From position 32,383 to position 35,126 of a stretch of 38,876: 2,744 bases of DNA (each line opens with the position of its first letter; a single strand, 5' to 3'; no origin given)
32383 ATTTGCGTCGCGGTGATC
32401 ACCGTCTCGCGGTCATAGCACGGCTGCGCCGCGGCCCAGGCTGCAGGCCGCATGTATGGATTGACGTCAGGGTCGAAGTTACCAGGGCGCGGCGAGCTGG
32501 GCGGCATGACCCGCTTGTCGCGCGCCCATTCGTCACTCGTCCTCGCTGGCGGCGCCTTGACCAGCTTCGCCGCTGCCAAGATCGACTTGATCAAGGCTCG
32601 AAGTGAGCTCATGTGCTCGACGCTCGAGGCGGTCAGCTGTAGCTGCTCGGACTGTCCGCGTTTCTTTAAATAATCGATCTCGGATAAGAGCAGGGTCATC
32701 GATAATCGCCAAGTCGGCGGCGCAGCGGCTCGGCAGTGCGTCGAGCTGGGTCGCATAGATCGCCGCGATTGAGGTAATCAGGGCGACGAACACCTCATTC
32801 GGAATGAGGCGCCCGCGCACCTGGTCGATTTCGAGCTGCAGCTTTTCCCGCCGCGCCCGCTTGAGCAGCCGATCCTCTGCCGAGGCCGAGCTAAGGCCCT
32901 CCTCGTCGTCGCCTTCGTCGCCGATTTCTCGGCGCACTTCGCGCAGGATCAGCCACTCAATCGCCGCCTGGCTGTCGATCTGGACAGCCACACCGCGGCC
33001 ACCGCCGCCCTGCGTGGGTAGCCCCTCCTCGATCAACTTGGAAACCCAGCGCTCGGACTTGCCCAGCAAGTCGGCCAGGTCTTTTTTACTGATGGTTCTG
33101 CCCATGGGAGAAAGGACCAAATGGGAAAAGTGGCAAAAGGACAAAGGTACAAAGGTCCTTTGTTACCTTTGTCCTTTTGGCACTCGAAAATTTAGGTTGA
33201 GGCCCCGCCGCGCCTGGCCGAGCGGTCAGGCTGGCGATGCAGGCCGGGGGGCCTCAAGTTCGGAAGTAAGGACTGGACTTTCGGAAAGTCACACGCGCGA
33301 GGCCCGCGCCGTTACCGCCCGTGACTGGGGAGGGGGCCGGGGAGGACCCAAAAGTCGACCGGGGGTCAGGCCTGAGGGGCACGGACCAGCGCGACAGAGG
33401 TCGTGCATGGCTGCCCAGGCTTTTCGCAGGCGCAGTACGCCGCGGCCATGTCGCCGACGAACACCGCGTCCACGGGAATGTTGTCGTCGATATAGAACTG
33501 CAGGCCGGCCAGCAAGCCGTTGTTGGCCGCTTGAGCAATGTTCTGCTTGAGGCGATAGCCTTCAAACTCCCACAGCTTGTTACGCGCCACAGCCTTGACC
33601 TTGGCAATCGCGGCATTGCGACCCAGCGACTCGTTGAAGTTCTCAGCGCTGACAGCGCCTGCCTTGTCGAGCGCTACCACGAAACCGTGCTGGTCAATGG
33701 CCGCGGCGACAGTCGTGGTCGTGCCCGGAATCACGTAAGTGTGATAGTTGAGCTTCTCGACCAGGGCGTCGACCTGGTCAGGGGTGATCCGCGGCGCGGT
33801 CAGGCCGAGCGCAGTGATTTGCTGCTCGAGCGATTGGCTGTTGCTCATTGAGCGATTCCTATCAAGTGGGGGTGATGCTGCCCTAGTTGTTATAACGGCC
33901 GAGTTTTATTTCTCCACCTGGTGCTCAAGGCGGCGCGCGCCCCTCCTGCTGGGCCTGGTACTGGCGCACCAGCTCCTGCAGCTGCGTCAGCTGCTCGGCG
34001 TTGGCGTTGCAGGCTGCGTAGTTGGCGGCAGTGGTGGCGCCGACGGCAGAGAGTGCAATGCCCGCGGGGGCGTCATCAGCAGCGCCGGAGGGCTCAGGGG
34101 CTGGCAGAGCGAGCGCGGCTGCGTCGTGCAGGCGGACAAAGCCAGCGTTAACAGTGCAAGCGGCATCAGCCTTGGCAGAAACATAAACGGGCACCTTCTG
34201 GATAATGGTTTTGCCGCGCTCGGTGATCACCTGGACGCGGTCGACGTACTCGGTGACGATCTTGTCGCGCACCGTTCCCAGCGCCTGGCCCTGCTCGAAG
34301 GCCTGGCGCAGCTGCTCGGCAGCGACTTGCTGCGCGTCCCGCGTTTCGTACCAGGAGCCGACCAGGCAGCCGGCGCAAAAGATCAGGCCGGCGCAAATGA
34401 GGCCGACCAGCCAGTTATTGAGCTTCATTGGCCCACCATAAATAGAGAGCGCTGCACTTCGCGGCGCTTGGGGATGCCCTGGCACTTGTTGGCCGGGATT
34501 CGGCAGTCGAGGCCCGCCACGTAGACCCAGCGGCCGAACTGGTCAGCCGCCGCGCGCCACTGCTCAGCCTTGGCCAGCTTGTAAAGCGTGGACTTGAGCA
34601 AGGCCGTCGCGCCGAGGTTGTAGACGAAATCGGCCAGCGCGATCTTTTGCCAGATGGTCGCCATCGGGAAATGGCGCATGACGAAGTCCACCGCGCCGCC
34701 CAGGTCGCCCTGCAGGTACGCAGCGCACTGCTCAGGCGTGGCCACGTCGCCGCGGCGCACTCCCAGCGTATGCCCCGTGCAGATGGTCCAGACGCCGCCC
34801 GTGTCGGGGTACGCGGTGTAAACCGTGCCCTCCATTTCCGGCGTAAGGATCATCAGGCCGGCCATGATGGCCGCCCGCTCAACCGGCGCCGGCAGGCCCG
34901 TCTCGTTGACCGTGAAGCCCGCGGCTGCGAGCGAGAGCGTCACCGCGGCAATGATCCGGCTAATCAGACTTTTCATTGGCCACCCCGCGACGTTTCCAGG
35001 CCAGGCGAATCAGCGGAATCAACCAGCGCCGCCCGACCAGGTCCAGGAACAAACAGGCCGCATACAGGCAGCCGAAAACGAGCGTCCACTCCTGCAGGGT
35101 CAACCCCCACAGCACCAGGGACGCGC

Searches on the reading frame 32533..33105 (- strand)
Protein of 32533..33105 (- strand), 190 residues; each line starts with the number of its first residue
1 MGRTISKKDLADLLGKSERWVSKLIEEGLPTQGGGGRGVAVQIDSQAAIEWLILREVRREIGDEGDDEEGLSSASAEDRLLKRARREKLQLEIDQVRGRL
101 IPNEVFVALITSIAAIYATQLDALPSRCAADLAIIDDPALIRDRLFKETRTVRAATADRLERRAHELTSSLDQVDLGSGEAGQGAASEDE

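Call 12: search_protein_families(library=pfam, max_evalue=0.01, proteins=[window:32533-33105:-])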
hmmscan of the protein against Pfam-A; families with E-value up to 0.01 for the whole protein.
window:32533-33105:- (190 aa): 1 family
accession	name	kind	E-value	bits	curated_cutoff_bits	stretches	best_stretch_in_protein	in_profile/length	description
PF07471.18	Phage_Nu1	-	2.3e-08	34.3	30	1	5-76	3-74/164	Phage DNA packaging protein Nu1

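Call 13: search_protein_families(library=phrogs, max_evalue=0.001, proteins=[window:32533-33105:-])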
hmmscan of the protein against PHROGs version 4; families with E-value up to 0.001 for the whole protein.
window:32533-33105:- (190 aa): 1 family
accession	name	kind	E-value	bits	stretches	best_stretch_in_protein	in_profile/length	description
phrog_57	-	head and packaging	8.7e-27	95.2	1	1-170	9-183/199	terminase small subunit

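Call 107: search_protein_families(library=ncbifam, max_evalue=0.1, proteins=[window:32533-33105:-])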
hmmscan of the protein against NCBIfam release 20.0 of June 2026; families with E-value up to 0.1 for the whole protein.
window:32533-33105:- (190 aa): 0 families

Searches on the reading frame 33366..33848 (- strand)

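Call 12: search_protein_families(library=pfam, max_evalue=0.01, proteins=[window:33366-33848:-])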
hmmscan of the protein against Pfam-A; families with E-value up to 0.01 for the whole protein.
window:33366-33848:- (160 aa): 1 family
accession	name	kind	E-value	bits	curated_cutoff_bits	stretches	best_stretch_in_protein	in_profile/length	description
PF13876.11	Phage_gp49_66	-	2.8e-15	57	27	1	21-103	1-81/82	Phage protein (N4 Gp49/phage Sf6 gene 66) family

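Call 13: search_protein_families(library=phrogs, max_evalue=0.001, proteins=[window:33366-33848:-])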
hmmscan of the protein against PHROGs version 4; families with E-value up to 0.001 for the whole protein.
window:33366-33848:- (160 aa): 5 families
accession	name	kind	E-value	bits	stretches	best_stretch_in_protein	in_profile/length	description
phrog_322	-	unknown function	9.4e-31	109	1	2-109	6-108/239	-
phrog_37939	-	unknown function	6.5e-17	62.8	1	5-106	6-107/308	-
phrog_3934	-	unknown function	1e-13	52.3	1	3-108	6-104/336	-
phrog_16684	-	unknown function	9e-09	36.3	1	46-106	22-77/78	-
phrog_9467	-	unknown function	1e-07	32.8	1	20-103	75-150/155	-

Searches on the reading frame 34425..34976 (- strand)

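Call 56: search_protein_families(library=pfam, max_evalue=0.01, proteins=[window:34425-34976:-])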
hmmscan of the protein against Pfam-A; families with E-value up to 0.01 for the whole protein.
window:34425-34976:- (183 aa): 1 family
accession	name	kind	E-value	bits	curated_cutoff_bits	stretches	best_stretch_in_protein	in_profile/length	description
PF00959.24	Phage_lysozyme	-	4e-26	92.2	22.3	1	47-173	2-123/125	Phage lysozyme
